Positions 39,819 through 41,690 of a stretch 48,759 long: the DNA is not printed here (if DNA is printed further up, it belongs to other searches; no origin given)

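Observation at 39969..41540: Orphan 523-aa protein with a papain/calpain-like catalytic signature, diverging from gspF: candidate secreted effector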

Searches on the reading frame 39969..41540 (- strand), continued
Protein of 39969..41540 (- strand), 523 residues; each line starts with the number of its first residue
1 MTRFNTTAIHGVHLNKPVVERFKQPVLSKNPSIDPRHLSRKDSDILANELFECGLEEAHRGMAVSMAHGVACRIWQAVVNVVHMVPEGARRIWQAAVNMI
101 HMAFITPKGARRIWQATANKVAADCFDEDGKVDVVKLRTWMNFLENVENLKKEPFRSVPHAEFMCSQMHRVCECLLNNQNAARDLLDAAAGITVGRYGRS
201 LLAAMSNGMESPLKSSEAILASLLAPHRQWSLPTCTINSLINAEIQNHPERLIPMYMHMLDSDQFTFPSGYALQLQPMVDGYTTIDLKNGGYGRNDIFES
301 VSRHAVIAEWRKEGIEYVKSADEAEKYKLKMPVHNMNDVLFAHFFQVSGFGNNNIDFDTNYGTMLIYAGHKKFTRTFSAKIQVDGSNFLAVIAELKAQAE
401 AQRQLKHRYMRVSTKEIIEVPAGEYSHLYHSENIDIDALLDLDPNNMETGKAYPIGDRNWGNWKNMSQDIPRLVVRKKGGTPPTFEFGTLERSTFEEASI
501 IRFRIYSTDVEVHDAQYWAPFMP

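Call 54: search_protein_families(library=ncbifam, proteins=[L001:4132-4872:+, L001:4906-5637:+, L001:5639-6292:+], max_evalue=0.001)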
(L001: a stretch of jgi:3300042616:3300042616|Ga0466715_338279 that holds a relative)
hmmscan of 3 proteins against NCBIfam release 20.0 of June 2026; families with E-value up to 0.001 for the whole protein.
L001:4132-4872:+ (246 aa): 0 families

L001:4906-5637:+ (243 aa): 8 families
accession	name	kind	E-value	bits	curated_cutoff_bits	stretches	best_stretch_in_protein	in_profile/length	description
TIGR02551.1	SpaO_YscQ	equivalog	2.8e-20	73.5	100.8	1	108-241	199-299/300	type III secretion system cytoplasmic ring protein SctQ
TIGR02480.1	fliN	equivalog_domain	1.1e-09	38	84.05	1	176-242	7-73/77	flagellar motor switch protein FliN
NF006018.0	PRK08158.1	equivalog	5.4e-09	35.5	223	1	174-242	227-295/303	YscQ/HrcQ family type III secretion apparatus protein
NF005275.1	PRK06782.1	equivalog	1.1e-08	34.3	681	1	145-243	416-516/516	flagellar motor switch protein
NF005995.1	PRK08119.1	equivalog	6.1e-07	29.2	218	1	109-243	233-370/376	flagellar motor switch phosphatase FliY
NF005956.0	PRK08035.1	equivalog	3.7e-06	26.4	230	1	173-241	247-315/323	YscQ/HrcQ family type III secretion apparatus protein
NF006272.1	PRK08432.1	equivalog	6.3e-06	26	219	1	210-241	231-262/274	flagellar motor switch protein FliY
NF005277.0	PRK06789.1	equivalog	0.0004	20.3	81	1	176-241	6-71/74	flagellar motor switch protein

L001:5639-6292:+ (217 aa): 4 families
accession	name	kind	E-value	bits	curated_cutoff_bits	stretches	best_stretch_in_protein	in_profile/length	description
NF009438.0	PRK12797.1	subfamily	8.6e-86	287.2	179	1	6-217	6-217/217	EscR/YscR/HrcR family type III secretion system export apparatus protein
TIGR01102.1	yscR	equivalog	3.8e-79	265.2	208.6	1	11-212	1-202/202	type III secretion system export apparatus subunit SctR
NF009437.0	PRK12796.1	equivalog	5.3e-60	202.8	263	1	7-216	4-217/223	EscR/YscR/HrcR family type III secretion system export apparatus protein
TIGR01103.1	fliP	equivalog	2.1e-54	184.3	217.45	1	14-214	1-195/197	flagellar type III secretion system pore protein FliP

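Call 56: search_protein_families(library=pfam, alignment_id=A1, max_evalue=0.001)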
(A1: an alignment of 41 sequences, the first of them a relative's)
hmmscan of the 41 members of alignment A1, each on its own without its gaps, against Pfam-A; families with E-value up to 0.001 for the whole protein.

A. member 1, P0001 (523 aa): 0 families

B. families by the number of members that match (of 41 scanned): 0 families

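Call 69: find_homologous_proteins(query=L001:5639-6292:+, max_evalue=1e-40)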
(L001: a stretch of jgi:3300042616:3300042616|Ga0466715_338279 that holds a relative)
Query L001:5639-6292:+ (217 aa): 5328 proteins with E <= 1e-40 among 8000 candidates; the best 120 are listed.
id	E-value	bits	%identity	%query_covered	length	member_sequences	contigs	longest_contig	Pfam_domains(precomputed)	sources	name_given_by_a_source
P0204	2.3e-123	427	95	100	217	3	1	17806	PF00813.26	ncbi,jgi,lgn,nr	ncbi:MAG: type III secretion system export apparatus subunit SctR [Puniceicoccales bacterium]|jgi:ty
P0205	1.0e-122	425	95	100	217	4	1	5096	PF00813.26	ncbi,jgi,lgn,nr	ncbi:MAG: type III secretion system export apparatus subunit SctR [Puniceicoccales bacterium]|jgi:ty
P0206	7.6e-122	422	94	100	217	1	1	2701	PF00813.26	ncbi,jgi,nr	ncbi:MAG: type III secretion system export apparatus subunit SctR [Puniceicoccales bacterium]|jgi:ty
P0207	1.9e-120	418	92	100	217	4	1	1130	PF00813.26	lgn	-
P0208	6.8e-117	406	89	100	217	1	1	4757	PF00813.26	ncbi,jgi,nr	ncbi:MAG: type III secretion system export apparatus subunit SctR [Puniceicoccales bacterium]|jgi:ty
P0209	5.1e-109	380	82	100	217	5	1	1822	PF00813.26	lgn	-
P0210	6.4e-109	380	83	100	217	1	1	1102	PF00813.26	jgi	jgi:type III secretion protein R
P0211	1.3e-104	366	80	100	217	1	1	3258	PF00813.26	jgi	jgi:type III secretion protein R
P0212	2.8e-103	362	80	100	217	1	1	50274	PF00813.26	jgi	jgi:type III secretion protein R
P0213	5.0e-103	361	81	100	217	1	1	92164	PF00813.26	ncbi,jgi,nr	ncbi:MAG: type III secretion system export apparatus subunit SctR [Puniceicoccales bacterium]|jgi:ty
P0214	8.4e-103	360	83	98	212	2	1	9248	PF00813.26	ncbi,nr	ncbi:MAG: type III secretion system export apparatus subunit SctR [Puniceicoccales bacterium]|nr:typ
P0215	7.1e-101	354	79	100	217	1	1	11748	PF00813.26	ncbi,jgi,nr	ncbi:MAG: type III secretion system export apparatus subunit SctR [Puniceicoccales bacterium]|jgi:ty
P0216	3.3e-100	352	80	99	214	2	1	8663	PF00813.26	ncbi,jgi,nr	ncbi:MAG: type III secretion system export apparatus subunit SctR [Puniceicoccales bacterium]|jgi:ty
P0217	2.0e-99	349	75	100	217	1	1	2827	PF00813.26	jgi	jgi:type III secretion protein R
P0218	8.0e-99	347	76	100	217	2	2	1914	PF00813.26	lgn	-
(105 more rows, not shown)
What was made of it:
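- On Type III secretion effector: SctR occurs in many Puniceicoccales MAGs (call 69).
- SctR is widespread in Puniceicoccales MAGs (call 69).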

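Call 72: search_protein_families(library=phrogs, proteins=[window:39969-41540:-], max_evalue=1)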
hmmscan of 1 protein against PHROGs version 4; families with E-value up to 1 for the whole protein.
window:39969-41540:- (523 aa): 3 families
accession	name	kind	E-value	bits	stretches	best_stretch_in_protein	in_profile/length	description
phrog_7057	-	unknown function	0.25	12.7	1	391-443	4-56/89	-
phrog_20515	-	unknown function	0.25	12.6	1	62-101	44-83/102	-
phrog_4586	-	unknown function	0.31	12.5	1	399-439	13-51/73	-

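Call 73: search_protein_families(library=padloc, proteins=[window:39969-41540:-], max_evalue=1)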
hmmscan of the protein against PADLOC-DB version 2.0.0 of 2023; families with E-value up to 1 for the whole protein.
window:39969-41540:- (523 aa): 0 families
